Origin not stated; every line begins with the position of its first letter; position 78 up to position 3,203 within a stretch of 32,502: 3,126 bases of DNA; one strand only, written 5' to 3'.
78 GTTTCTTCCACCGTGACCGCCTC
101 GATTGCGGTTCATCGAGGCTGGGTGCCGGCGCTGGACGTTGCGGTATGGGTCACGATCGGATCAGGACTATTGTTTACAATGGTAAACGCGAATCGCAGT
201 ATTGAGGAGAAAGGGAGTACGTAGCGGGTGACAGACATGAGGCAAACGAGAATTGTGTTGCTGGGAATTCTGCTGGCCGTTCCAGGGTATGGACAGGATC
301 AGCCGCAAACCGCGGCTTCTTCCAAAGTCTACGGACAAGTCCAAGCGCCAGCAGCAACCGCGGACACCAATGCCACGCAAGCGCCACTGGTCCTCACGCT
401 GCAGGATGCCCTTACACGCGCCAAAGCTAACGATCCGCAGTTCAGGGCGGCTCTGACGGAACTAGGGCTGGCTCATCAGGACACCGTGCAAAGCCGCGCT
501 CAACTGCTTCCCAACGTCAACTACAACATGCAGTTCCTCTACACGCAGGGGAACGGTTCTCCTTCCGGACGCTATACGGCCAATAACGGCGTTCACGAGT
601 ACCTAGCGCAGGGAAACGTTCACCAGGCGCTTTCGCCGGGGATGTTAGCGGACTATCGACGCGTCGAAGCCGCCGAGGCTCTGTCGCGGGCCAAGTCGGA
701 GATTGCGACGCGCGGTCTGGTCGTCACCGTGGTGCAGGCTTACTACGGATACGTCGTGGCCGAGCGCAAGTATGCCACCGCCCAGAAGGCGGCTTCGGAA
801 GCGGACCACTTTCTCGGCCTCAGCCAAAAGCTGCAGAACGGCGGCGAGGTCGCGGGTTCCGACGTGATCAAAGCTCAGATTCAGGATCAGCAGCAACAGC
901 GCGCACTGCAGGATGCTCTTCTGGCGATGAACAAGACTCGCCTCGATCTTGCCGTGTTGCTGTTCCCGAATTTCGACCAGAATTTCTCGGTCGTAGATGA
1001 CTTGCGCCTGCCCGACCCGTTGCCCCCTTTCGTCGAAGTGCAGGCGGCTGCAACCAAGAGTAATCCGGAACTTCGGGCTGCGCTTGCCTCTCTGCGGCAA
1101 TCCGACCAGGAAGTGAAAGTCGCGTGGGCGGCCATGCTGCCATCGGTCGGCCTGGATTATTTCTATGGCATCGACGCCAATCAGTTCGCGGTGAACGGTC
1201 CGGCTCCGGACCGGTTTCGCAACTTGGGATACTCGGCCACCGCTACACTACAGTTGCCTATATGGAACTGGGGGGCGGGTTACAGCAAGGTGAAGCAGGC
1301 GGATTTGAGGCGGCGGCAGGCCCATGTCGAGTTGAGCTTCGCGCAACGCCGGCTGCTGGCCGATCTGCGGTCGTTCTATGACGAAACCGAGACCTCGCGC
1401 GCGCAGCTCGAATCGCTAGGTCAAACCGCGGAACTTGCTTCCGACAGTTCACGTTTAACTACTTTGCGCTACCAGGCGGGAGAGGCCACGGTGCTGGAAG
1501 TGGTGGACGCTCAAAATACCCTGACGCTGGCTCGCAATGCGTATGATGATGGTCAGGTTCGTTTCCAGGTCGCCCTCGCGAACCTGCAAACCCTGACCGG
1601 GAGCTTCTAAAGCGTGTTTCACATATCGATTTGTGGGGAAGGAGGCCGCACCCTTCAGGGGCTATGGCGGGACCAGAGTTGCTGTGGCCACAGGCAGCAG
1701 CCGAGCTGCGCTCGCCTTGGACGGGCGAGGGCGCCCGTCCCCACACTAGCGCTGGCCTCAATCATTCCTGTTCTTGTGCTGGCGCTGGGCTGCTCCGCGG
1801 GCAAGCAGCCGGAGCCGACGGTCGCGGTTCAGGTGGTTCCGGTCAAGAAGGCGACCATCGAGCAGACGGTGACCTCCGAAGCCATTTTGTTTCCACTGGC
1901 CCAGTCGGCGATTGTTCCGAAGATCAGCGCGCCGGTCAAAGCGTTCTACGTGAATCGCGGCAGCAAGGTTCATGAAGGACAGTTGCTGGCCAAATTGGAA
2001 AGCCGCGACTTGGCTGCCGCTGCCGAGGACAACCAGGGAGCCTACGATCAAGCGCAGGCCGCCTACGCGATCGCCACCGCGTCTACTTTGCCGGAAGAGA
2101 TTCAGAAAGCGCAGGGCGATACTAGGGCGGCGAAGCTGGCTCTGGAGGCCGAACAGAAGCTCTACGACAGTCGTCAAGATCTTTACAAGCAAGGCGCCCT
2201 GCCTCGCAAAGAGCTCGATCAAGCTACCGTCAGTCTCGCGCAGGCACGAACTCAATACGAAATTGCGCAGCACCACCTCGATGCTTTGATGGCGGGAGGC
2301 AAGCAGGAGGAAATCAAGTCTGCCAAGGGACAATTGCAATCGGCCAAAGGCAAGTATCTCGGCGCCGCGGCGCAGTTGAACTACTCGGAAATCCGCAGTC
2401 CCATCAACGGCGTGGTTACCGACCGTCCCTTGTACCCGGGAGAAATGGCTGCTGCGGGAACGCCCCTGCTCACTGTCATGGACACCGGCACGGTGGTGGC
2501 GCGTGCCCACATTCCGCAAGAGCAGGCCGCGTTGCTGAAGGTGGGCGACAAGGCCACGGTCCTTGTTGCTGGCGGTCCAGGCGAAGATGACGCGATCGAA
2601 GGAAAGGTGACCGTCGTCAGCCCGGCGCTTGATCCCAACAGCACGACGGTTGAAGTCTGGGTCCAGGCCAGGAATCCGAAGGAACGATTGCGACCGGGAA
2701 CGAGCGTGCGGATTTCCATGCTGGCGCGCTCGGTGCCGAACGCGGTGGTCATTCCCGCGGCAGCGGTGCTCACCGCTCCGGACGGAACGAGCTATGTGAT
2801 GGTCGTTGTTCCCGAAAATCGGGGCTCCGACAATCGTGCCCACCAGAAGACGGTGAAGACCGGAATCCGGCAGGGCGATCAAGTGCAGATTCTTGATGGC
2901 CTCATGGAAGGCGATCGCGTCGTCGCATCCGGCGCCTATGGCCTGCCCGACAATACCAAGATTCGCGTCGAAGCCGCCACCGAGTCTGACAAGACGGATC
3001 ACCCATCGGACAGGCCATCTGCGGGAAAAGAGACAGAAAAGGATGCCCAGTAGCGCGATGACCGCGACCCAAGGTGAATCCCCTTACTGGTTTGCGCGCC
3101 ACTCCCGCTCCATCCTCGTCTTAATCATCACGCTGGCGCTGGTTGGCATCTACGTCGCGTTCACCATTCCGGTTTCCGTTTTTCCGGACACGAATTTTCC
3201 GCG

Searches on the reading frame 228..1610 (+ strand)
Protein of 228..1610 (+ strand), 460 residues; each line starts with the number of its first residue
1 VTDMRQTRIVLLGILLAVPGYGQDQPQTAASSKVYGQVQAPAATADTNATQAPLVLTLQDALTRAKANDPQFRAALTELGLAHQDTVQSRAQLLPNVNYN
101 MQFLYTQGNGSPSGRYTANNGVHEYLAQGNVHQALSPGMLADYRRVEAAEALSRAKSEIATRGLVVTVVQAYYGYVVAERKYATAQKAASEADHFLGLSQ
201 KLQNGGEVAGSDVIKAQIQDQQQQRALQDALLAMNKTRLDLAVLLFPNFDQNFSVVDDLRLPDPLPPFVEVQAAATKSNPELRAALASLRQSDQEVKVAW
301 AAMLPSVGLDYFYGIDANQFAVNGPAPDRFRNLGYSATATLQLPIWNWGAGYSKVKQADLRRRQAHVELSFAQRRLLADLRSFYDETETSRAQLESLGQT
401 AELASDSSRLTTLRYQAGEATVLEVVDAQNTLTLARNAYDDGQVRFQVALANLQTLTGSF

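Call 35: search_protein_families(library=pfam, proteins=[window:228-1610:+], max_evalue=0.001)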
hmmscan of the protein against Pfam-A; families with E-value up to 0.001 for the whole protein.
window:228-1610:+ (460 aa): 1 family
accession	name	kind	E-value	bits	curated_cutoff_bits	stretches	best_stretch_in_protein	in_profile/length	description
PF02321.23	OEP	-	9.3e-47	159.7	22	2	270-458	3-187/187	Outer membrane efflux protein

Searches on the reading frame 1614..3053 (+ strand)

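Call 35: search_protein_families(library=pfam, proteins=[window:1614-3053:+], max_evalue=0.001)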
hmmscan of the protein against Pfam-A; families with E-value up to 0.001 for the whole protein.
window:1614-3053:+ (479 aa): 3 families
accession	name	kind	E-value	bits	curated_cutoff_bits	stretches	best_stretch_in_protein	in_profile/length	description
PF16576.10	HlyD_D23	-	5.6e-26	91.6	30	1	98-363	20-212/214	Barrel-sandwich domain of CusB or HlyD membrane-fusion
PF13437.12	HlyD_3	-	1.9e-18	67.6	22.2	1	260-362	2-106/106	HlyD family secretion protein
PF13533.13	Biotin_lipoyl_2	-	0.00087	19.5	29.8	0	100-129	3-32/32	Biotin-lipoyl like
